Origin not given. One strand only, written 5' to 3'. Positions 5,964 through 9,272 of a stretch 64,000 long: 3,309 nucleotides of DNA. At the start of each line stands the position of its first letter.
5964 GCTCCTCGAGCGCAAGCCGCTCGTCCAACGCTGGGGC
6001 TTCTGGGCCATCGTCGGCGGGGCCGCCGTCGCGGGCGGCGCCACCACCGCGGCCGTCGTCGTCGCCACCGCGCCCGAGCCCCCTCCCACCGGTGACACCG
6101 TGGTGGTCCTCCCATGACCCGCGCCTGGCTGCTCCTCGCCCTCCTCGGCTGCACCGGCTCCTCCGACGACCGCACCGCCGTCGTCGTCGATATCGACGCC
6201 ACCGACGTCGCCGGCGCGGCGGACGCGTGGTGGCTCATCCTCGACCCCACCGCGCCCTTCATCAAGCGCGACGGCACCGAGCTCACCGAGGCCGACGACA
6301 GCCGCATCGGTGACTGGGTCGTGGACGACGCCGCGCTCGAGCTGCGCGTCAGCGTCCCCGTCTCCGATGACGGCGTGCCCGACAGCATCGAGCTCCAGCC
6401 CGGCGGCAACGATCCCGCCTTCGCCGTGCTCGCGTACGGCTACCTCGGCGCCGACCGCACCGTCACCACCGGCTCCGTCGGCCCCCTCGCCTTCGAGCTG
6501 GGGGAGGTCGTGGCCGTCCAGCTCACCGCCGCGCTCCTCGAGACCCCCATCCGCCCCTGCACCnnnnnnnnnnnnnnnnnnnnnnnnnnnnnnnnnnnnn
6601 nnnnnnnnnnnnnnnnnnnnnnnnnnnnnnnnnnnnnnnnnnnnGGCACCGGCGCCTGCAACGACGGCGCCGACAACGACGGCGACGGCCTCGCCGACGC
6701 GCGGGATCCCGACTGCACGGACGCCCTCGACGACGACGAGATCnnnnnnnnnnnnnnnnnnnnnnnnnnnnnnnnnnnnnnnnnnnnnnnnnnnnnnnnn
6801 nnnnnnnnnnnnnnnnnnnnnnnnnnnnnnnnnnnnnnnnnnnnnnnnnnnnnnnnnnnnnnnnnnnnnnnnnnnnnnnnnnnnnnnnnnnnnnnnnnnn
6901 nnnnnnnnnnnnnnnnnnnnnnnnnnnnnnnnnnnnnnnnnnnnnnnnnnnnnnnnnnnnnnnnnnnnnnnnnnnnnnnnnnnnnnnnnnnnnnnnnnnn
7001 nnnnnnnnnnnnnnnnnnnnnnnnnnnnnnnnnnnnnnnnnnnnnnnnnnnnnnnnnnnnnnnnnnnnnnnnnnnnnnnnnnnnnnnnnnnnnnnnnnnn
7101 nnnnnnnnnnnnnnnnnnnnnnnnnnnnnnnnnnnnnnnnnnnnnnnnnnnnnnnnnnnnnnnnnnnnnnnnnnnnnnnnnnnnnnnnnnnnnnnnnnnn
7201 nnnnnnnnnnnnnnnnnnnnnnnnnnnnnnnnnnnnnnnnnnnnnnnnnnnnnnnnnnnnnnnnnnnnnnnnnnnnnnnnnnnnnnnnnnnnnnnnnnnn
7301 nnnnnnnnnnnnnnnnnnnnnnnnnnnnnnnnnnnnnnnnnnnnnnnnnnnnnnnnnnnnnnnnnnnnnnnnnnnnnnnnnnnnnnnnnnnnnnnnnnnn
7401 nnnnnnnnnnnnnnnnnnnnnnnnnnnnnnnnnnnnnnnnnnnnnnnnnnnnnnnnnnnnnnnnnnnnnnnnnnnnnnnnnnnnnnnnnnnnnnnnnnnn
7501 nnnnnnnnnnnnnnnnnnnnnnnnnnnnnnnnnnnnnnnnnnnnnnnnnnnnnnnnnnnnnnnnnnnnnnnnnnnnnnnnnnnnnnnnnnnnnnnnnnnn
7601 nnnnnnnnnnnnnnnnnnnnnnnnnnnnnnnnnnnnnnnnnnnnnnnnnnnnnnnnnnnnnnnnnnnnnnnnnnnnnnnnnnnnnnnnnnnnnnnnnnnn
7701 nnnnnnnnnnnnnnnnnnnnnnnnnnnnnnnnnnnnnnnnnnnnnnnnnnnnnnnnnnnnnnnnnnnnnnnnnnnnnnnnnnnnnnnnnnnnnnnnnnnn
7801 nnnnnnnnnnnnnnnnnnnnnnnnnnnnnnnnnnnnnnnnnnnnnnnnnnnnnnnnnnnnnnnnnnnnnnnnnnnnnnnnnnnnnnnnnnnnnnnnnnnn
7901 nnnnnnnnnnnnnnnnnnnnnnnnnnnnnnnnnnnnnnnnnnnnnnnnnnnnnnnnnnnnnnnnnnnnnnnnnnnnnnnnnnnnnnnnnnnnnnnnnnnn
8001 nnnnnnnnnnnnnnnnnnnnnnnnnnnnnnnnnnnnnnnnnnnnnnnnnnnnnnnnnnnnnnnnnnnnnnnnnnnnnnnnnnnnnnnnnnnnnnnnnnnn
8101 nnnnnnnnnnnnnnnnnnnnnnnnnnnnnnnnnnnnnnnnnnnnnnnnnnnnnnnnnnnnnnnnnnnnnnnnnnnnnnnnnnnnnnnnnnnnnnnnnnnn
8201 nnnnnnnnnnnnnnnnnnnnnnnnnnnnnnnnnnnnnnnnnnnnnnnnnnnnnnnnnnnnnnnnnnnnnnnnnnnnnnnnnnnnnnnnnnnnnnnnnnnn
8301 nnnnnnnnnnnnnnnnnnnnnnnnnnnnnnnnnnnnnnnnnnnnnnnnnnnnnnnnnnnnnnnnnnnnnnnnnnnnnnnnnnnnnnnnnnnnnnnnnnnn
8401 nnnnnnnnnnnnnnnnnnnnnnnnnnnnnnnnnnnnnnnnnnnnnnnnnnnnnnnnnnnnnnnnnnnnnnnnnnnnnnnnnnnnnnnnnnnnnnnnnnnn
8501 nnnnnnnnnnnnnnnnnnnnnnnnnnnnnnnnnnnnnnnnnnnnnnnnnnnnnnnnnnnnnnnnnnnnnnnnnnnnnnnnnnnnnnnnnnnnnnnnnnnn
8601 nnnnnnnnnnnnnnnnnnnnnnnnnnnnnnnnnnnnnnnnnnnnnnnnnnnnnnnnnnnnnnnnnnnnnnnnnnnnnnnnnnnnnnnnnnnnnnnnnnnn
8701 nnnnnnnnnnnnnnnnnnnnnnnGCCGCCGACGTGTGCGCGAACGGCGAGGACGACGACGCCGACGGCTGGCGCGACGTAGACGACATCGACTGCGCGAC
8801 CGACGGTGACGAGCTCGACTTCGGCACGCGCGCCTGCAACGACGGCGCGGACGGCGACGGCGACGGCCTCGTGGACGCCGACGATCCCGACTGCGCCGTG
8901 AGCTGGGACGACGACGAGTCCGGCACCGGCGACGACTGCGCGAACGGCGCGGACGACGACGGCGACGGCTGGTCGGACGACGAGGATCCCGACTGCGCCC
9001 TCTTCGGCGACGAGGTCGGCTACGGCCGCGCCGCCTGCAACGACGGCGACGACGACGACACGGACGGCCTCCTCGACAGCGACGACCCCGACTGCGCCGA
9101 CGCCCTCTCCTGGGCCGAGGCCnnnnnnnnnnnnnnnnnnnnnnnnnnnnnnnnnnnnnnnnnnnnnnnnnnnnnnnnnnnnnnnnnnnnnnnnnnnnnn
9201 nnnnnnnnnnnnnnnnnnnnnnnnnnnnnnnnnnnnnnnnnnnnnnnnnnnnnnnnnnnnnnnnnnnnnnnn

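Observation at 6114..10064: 1316-aa lipoprotein built from 35 copies of a strict 20-residue Cys-bracketed poly-Asp module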

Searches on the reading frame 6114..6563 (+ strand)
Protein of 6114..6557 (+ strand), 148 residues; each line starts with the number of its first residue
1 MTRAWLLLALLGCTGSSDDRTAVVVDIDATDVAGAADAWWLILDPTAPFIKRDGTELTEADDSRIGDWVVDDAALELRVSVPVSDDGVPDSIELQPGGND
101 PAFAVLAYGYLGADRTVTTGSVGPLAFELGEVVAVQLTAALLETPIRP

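Call 6: search_protein_families(library=pfam, proteins=[window:6114-6557:+], max_evalue=10)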
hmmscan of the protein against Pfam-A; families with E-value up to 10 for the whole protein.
seq(148 aa): 1 family
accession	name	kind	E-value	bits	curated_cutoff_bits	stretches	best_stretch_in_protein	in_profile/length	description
PF10907.13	DUF2749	-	0.12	12.9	25.5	1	22-50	6-34/72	Protein of unknown function (DUF2749)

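Call 26: find_homologous_proteins(query=window:6159-6557:+, max_evalue=0.001)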
Query seq(133 aa) (133 aa): 2 proteins with E <= 0.001 among 118 candidates.
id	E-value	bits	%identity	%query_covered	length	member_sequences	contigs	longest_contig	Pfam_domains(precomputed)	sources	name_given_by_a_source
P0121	1.3e-38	150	80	67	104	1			-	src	-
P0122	7.0e-24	102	46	98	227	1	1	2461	-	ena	-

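Call 66: predict_structure(alignment_id=A5)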
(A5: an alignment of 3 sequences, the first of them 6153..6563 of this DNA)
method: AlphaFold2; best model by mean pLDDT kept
length: 137 residues; sequences in the alignment: 3
mean_pLDDT: 50.7   pTM: 0.45
mean pLDDT of the five models: 50.7, 49.9, 43.5, 38.5, 34.2
residues with pLDDT >= 90: 0; 70-90: 0; 50-70: 76; < 50: 61
segments of 3 or more residues with pLDDT < 50: 1-9, 18-22, 49-52, 56-63, 100-110, 115-119, 127-137
pLDDT, mean of each block of 10 residues (from residue 1): 41 52 57 55 51 45 56 56 55 56 43 49 50 38
secondary structure, 60 per line:
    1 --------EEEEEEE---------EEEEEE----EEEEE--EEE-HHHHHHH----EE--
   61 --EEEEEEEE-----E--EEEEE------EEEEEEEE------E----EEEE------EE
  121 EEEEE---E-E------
elements in order: E9-15 E25-30 E35-39 E42-44 H46-52 E63-70 E79-83 E90-97 E109-112 E119-125

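Call 68: fold_search(model_id=the predicted structure, library=pdb)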
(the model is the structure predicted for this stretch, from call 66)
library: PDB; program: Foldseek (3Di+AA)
matches with E <= 10: 547; with E <= 0.001: 0
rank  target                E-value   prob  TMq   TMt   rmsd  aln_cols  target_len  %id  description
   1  4wi0_A                3.8e-02  0.25  0.28  0.25  16.8       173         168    8  Crystal structure of Coh3ScaB-XDoc_M2ScaA complex: A C-terminal interface mutant of type II Cohesin-X-Dockerin complex (released 2015-10-07)
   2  4ecn                  4.1e-02  0.80  0.37  0.08   8.1       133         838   12  Crystal structure of a leucine-rich repeat protein (BT_0210) from Bacteroides thetaiotaomicron VPI-5482 at 2.80 A resolu (released 2012-05-23)
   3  4dh2_A                6.5e-02  0.18  0.25  0.23  18.0       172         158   11  Crystal structure of Coh-OlpC(Cthe_0452)-Doc435(Cthe_0435) complex: A novel type I Cohesin-Dockerin complex from Clost (released 2012-11-28)
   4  8qox_B                6.9e-02  0.84  0.40  0.15   6.6       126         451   12  Two-component assembly of SlaA and SlaB S-layer proteins of Sulfolobus acidocaldarius (released 2024-02-21)
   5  3wak                  9.9e-02  0.35  0.30  0.07   8.6       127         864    8  Crystal structure of the Archaeoglobus fulgidus oligosaccharyltransferase (O29867_ARCFU) in the apo form (released 2013-10-30)
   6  4dh2_C                1.0e-01  0.16  0.27  0.25  17.8       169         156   12  Crystal structure of Coh-OlpC(Cthe_0452)-Doc435(Cthe_0435) complex: A novel type I Cohesin-Dockerin complex from Clost (released 2012-11-28)
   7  6n0a_B                1.1e-01  0.30  0.33  0.20   9.4       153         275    7  Structure of the major pilin protein (T-18.1) from Streptococcus pyogenes serotype MGAS8232 (released 2019-04-17)
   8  1ohz_A                1.1e-01  0.25  0.30  0.30  11.3       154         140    7  Cohesin-Dockerin complex from the cellulosome of Clostridium thermocellum (released 2003-11-20)
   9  8f5n_A                1.2e-01  0.30  0.34  0.20   9.8       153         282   11  Identification of an Immunodominant region on a Group A Streptococcus T-antigen Reveals Temperature-Dependent Motion i (released 2023-03-08)
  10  6fwv_B                1.2e-01  0.57  0.36  0.12   6.9       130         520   11  The Bacillus anthracis TIE protein (released 2018-08-08)
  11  1aoh_B                1.2e-01  0.23  0.30  0.29  13.8       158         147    8  SINGLE COHESIN DOMAIN FROM THE SCAFFOLDING PROTEIN CIPA OF THE CLOSTRIDIUM THERMOCELLUM CELLULOSOME (released 1998-07-08)
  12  3l8q_D                1.2e-01  0.20  0.29  0.16  15.7       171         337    8  Structure analysis of the type II cohesin dyad from the adaptor ScaA scaffoldin of Acetivibrio cellulolyticus (released 2010-05-05)
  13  3l8q_A                1.4e-01  0.20  0.30  0.15  15.8       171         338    8  Structure analysis of the type II cohesin dyad from the adaptor ScaA scaffoldin of Acetivibrio cellulolyticus (released 2010-05-05)
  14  4uzg                  1.5e-01  0.47  0.39  0.24   6.2       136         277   12  Crystal structure of group B streptococcus pilus 2b backbone protein SAK_1440 (released 2015-05-13)
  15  6jbv                  1.9e-01  0.25  0.34  0.20  10.9       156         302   10  Crystal structure of SpaE basal pilin from Lactobacillus rhamnosus GG - Selenium derivative (released 2019-06-26)
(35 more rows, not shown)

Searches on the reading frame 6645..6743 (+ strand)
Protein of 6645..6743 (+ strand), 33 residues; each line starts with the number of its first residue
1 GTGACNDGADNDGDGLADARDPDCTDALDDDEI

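Call 42: search_solved_structures(query=A3, max_evalue=10, show_alignments=5)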
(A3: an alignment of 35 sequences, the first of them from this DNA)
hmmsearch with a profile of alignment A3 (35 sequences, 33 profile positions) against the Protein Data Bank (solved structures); distinct sequences matched with E-value up to 10: 13.
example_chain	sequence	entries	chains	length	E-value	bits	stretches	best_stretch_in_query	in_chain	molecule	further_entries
7plp_A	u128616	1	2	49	0.00016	24.5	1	3-24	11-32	Teneurin-4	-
7ban_A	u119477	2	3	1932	0.011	18.6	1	3-24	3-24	Teneurin-4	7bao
7bam_A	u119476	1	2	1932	0.011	18.6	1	3-24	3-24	Teneurin-4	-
6cmx_A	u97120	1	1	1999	0.12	15.3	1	2-25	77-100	Teneurin-2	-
9g2h_A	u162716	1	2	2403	0.15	15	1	4-25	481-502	Teneurin transmembrane protein 2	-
9g42_A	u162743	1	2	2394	0.15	15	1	4-25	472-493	Teneurin transmembrane protein 2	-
9g2f_A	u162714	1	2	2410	0.15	15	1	4-25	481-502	Teneurin transmembrane protein 2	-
9g41_A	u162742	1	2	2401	0.15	15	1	4-25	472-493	Teneurin transmembrane protein 2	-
6vhh_A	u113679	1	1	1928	0.38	13.7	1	4-25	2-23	Teneurin-2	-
3c24_A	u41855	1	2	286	5.7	10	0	12-21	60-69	Putative oxidoreductase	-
8r54_A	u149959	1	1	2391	7.1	9.6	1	4-25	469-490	Teneurin-3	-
9igs_A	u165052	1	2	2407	7.2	9.6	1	4-25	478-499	Isoform A1B1 of Teneurin-3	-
8r50_B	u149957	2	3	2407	7.2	9.6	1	4-25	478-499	Teneurin-3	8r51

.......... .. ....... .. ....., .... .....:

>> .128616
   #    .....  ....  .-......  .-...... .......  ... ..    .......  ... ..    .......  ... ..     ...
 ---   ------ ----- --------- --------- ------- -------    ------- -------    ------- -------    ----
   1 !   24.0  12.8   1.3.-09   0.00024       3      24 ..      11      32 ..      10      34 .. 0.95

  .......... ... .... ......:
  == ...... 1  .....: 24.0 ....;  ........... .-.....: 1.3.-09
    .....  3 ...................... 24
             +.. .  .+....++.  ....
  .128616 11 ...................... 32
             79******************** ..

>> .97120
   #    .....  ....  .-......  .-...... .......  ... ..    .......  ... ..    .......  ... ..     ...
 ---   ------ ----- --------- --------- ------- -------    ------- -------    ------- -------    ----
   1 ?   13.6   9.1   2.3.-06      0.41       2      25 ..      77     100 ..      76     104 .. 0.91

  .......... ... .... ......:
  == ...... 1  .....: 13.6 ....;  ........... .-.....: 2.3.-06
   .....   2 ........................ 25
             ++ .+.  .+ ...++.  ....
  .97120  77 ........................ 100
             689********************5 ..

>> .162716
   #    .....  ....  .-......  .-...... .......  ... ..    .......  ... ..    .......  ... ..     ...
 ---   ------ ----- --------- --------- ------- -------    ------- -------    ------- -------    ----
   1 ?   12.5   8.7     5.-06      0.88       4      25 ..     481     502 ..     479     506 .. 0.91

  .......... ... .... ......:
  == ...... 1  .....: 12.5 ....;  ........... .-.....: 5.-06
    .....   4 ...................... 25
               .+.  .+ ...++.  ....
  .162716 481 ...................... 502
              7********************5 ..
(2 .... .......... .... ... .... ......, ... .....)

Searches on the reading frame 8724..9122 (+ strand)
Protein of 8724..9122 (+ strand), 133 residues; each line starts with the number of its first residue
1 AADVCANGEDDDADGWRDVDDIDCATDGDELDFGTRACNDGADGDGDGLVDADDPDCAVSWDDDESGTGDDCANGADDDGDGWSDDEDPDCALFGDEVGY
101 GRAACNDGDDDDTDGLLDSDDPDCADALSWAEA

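Call 33: predict_structure(alignment_id=A2)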
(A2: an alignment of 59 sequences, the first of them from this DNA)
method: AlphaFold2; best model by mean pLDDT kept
length: 133 residues; sequences in the alignment: 59
mean_pLDDT: 90.1   pTM: 0.57
mean pLDDT of the five models: 90.1, 87.5, 86.8, 85.7, 85.4
residues with pLDDT >= 90: 90; 70-90: 37; 50-70: 6; < 50: 0
segments of 3 or more residues with pLDDT < 50: none
pLDDT, mean of each block of 10 residues (from residue 1): 86 94 91 92 93 91 76 88 91 85 94 96 95 91
secondary structure, 60 per line:
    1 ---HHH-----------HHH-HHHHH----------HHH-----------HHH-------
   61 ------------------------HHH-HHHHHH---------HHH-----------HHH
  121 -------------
elements in order: H22-26 H89-94

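Call 35: fold_search(model_id=the predicted structure, library=pdb)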
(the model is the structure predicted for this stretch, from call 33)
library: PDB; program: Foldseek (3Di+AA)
matches with E <= 10: 1; with E <= 0.001: 0
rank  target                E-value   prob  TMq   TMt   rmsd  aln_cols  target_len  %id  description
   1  5knb_H                6.5e+00  0.00  0.08  0.10   5.2        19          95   32  Crystal structure of the 2 ADP-bound V1 complex (released 2016-11-02)

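Call 52: search_protein_representatives(alignment_id=A2)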
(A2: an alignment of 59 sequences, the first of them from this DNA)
Query: 59 sequences, 133 profile positions. Proteins with E-value up to 0.001 (for the whole library): 10833; up to 1e-10: 4648; up to 1e-30: 1014. The best 150 are listed.
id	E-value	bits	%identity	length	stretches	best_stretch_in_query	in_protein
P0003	0.0e+00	1096.6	-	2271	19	3-132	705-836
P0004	7.4e-257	854.7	-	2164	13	4-132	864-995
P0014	5.0e-212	709.6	-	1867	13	4-132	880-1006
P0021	1.4e-172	582.0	-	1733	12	2-132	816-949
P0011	8.0e-168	566.5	-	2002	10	2-132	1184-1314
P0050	2.6e-165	558.4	-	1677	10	3-132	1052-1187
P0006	1.3e-164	556.1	-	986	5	3-132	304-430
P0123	2.8e-163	551.9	-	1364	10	3-126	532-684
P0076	3.8e-163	551.4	-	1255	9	2-132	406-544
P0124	2.8e-155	525.9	-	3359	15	2-127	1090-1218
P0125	2.0e-153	520.0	-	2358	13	3-132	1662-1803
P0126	3.1e-150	509.6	-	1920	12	4-132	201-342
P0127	1.0e-149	508.0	-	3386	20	2-125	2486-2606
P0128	1.2e-147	501.2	-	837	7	3-132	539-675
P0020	3.0e-141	480.6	-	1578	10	3-132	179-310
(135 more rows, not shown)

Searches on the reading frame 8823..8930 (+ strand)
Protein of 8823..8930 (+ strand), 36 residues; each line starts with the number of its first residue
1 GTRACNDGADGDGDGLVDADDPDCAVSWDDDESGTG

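Call 81: search_protein_families(library=ncbifam, proteins=[window:8823-8930:+], max_evalue=10)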
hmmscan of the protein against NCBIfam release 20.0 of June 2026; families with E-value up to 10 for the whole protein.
seq(36 aa): 1 family
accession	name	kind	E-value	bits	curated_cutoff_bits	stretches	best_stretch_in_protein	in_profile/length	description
NF033662.1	acid_disulf_rpt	repeat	4.3e-07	29.6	41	1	3-25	5-27/32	acidic double-disulfide repeat-containing protein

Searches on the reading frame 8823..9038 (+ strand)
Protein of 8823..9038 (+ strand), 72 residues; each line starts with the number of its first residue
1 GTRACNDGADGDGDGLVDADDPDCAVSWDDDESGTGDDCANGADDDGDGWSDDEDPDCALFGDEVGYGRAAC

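Call 50: search_protein_families(library=ncbifam, proteins=[window:8823-9038:+], max_evalue=1)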
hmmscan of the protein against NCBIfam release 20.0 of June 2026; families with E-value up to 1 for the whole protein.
seq(72 aa): 1 family
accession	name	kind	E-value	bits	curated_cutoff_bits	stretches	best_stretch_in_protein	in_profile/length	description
NF033662.1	acid_disulf_rpt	repeat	5e-09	35.7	41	2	3-25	5-27/32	acidic double-disulfide repeat-containing protein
